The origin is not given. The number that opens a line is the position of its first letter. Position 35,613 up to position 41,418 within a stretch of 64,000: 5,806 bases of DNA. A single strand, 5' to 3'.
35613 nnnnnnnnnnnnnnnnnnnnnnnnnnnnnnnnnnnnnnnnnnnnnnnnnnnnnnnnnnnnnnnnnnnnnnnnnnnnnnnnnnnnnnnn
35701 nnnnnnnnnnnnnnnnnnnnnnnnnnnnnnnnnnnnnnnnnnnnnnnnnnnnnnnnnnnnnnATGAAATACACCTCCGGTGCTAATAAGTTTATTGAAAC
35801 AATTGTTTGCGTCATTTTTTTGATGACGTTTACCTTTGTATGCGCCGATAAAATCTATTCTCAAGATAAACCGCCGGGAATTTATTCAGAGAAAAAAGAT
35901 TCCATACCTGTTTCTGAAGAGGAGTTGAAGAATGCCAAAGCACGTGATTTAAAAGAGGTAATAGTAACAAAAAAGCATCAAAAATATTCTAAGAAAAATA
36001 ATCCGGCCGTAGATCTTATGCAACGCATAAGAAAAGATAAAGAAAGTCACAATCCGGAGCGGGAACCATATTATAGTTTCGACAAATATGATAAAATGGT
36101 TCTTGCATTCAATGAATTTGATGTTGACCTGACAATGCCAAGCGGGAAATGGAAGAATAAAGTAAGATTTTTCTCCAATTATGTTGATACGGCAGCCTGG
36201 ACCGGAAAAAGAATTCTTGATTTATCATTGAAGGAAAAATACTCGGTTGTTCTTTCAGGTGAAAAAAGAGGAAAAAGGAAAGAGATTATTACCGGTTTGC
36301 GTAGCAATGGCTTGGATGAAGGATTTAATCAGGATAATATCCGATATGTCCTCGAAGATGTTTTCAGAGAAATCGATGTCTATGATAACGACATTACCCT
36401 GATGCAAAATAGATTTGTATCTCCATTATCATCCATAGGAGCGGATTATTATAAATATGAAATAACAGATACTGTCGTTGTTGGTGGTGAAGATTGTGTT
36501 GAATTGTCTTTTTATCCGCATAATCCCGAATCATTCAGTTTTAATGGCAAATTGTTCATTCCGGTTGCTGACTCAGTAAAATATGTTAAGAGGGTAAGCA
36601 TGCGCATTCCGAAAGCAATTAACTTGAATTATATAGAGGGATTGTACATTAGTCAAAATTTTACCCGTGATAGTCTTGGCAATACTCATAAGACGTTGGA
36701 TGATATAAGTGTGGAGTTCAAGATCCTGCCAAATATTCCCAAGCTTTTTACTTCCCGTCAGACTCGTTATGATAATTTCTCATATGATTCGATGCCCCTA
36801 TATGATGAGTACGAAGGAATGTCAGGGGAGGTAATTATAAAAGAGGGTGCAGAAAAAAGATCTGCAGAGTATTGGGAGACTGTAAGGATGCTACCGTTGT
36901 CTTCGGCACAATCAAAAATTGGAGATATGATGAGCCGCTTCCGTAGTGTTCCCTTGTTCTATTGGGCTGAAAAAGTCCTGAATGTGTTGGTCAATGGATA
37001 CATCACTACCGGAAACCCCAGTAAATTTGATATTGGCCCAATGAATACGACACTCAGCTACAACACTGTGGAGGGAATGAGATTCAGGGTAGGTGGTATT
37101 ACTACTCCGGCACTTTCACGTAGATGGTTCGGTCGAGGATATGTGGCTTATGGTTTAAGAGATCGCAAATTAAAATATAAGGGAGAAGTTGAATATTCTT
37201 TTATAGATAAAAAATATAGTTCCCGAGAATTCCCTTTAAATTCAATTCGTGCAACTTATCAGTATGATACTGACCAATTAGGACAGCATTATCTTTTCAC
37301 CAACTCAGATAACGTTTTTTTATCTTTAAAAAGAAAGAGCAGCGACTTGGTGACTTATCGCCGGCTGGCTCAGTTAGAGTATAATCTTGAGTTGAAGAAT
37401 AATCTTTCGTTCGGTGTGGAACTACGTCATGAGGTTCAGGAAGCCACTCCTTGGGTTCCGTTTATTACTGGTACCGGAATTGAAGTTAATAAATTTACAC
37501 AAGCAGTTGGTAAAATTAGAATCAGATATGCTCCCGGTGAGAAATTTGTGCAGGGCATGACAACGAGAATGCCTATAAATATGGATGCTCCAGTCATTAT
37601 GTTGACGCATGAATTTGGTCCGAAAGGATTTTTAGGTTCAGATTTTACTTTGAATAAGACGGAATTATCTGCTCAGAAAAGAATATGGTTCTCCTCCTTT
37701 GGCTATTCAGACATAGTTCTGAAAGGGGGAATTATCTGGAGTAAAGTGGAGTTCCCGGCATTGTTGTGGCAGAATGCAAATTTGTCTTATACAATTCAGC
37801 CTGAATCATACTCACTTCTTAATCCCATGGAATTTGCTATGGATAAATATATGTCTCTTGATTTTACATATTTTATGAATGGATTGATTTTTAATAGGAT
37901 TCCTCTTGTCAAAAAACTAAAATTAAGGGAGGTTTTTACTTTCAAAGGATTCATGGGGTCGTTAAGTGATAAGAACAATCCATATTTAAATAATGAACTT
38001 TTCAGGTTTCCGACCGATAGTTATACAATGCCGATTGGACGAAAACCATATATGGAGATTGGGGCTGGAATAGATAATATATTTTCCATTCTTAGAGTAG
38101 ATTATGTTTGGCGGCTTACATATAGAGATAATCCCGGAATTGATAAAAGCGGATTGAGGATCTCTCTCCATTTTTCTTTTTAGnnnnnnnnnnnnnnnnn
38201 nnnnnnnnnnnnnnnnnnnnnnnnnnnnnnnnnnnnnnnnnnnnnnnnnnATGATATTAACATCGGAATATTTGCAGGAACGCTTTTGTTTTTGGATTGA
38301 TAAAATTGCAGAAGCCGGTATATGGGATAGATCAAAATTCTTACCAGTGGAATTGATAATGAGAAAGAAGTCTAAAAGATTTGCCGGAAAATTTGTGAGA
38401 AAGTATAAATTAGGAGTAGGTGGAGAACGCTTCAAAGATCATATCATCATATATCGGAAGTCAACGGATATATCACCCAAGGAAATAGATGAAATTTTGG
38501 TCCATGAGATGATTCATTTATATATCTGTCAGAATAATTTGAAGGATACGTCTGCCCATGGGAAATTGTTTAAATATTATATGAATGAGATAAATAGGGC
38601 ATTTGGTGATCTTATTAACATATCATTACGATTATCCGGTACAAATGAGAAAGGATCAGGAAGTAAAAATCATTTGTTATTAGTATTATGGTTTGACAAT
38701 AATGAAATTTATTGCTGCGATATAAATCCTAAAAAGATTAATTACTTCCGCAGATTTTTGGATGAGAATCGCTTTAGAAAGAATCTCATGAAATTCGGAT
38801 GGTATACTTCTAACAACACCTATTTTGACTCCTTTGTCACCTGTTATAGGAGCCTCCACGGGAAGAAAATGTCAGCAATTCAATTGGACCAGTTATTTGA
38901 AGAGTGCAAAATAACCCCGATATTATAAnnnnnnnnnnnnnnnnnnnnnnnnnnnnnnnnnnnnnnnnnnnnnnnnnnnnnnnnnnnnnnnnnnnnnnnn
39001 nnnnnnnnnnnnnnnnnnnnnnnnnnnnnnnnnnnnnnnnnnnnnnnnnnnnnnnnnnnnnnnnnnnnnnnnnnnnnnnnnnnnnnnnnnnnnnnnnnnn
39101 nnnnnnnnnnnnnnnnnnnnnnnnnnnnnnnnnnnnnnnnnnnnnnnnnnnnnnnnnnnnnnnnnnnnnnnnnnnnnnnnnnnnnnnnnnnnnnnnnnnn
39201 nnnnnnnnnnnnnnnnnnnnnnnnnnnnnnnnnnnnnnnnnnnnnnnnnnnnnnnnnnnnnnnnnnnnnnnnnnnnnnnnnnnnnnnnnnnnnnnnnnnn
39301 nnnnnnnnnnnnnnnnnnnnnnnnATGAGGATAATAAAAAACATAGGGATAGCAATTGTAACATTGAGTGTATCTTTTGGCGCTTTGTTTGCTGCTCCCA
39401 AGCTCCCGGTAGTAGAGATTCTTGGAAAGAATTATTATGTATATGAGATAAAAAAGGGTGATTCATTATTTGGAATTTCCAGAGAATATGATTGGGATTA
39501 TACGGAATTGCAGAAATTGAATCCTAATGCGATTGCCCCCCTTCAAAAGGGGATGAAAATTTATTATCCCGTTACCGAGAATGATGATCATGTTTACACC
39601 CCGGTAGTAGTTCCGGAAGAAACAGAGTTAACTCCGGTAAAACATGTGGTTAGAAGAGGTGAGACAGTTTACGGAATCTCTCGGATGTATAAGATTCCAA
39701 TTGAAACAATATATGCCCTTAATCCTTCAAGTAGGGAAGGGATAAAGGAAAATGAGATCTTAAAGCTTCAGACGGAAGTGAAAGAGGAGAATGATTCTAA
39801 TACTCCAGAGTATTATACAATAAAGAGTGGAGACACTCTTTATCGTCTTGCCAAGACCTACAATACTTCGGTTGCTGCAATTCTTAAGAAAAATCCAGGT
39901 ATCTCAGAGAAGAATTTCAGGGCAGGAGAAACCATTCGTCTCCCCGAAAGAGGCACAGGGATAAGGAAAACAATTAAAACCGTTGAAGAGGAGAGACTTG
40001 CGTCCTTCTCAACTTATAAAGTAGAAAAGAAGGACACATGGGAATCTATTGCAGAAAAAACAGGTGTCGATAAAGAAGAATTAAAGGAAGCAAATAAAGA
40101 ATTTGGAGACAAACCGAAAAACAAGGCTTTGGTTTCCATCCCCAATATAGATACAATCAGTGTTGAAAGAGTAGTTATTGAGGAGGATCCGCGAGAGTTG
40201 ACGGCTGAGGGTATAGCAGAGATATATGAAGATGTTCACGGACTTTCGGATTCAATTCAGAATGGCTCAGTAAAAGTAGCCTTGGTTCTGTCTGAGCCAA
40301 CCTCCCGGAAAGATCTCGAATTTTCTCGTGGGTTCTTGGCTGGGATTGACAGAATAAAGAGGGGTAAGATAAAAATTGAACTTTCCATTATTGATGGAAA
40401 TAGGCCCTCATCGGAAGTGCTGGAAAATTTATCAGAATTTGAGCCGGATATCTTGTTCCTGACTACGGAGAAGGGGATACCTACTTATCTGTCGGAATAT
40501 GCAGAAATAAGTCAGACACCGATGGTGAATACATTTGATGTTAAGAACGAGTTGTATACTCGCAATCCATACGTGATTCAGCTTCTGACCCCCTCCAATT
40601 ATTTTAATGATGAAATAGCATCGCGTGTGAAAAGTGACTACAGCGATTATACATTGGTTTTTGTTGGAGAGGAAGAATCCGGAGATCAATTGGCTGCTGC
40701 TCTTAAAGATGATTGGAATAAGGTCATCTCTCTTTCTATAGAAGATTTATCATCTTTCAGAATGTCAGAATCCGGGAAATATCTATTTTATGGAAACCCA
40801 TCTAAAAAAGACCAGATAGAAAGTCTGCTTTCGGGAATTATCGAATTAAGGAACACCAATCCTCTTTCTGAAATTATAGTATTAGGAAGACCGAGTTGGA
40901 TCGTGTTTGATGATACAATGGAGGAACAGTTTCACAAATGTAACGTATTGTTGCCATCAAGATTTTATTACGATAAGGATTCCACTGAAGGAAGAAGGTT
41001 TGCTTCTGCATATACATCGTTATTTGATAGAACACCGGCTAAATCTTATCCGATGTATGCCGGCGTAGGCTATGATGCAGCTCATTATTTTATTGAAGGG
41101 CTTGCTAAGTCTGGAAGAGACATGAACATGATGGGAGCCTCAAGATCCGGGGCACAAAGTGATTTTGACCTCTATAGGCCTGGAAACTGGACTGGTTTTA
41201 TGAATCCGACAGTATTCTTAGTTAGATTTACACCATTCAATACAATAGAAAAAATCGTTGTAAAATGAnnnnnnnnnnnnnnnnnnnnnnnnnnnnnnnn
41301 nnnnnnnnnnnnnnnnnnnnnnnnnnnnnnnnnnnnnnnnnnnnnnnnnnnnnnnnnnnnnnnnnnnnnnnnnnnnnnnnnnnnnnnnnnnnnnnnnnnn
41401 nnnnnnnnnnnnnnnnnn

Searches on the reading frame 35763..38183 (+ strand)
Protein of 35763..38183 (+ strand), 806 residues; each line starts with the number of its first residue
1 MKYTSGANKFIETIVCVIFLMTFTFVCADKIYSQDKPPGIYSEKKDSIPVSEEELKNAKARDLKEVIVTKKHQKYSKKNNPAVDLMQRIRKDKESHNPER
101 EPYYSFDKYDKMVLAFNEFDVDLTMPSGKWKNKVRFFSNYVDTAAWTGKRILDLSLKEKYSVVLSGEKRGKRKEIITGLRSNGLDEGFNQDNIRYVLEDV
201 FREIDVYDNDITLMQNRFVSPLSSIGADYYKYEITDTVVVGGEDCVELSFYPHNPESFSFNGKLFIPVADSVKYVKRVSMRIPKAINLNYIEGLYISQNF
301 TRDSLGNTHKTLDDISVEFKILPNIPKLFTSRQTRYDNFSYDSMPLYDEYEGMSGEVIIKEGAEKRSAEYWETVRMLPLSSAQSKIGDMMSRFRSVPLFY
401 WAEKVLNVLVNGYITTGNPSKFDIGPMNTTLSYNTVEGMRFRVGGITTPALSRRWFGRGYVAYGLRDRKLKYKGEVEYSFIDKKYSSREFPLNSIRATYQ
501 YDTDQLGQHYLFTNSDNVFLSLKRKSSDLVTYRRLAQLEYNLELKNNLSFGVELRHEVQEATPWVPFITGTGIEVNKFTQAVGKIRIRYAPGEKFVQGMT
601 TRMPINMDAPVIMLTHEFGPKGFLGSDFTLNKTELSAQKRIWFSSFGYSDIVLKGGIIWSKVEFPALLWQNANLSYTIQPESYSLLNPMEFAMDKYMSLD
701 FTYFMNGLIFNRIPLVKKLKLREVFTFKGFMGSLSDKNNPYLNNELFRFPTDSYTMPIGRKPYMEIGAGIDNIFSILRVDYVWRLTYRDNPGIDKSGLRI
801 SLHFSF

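Call 15: search_protein_families(library=pfam, proteins=[window:35763-38183:+])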
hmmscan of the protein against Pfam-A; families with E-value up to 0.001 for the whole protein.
window:35763-38183:+ (806 aa): 1 family
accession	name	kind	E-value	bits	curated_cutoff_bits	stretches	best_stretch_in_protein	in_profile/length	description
PF18939.6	DUF5686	-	1.1e-40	140.2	39.2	1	165-731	69-655/669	Family of unknown function (DUF5686)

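Call 80: find_encoding_contigs(protein=window:35763-38183:+, flank=3000, max_places=10)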
Protein window:35763-38183:+ (806 aa): 3 contigs read that carry it; 1 place shown.
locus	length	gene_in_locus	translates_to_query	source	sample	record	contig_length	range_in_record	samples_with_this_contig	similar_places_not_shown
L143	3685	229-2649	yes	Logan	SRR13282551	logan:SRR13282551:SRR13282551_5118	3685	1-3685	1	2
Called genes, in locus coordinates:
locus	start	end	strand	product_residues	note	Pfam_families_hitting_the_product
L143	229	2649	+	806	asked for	PF18939:DUF5686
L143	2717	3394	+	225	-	PF10263:SprT-like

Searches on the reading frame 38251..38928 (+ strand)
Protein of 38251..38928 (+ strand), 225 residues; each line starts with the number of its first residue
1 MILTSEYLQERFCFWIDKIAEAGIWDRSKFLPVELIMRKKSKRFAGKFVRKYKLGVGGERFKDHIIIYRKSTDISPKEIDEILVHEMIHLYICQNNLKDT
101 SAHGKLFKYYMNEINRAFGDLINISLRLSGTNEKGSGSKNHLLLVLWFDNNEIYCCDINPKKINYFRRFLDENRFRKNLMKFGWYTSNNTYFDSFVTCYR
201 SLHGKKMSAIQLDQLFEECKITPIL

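Call 15: search_protein_families(library=pfam, proteins=[window:38251-38928:+])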
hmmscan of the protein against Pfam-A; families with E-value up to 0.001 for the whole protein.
window:38251-38928:+ (225 aa): 1 family
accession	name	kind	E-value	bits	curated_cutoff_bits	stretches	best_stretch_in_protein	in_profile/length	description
PF10263.15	SprT-like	-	3.3e-10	40.2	25.6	1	31-119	19-100/108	SprT-like family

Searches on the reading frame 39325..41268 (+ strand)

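Call 59: search_protein_families(library=pfam, proteins=[window:39325-41268:+])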
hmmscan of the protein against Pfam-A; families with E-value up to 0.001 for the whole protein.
window:39325-41268:+ (647 aa): 5 families
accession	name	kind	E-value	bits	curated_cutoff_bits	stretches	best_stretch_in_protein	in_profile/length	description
PF01476.26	LysM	-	1.1e-34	118.5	20.9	4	164-207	1-43/43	LysM domain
PF23473.1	LysM3_LYK4_5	-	1.5e-07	31.8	29.3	0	230-258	4-32/48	LYK4/5 LysM3 domain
PF23577.1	LysM_RLK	-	2.7e-05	24.5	27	0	164-202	3-38/44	LysM domain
PF23457.1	LysM2_NFP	-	0.00013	22.4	36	0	164-207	8-54/56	NFP LysM2 domain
PF13458.12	Peripla_BP_6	-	0.00047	20.4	31.7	0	540-598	242-298/343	Periplasmic binding protein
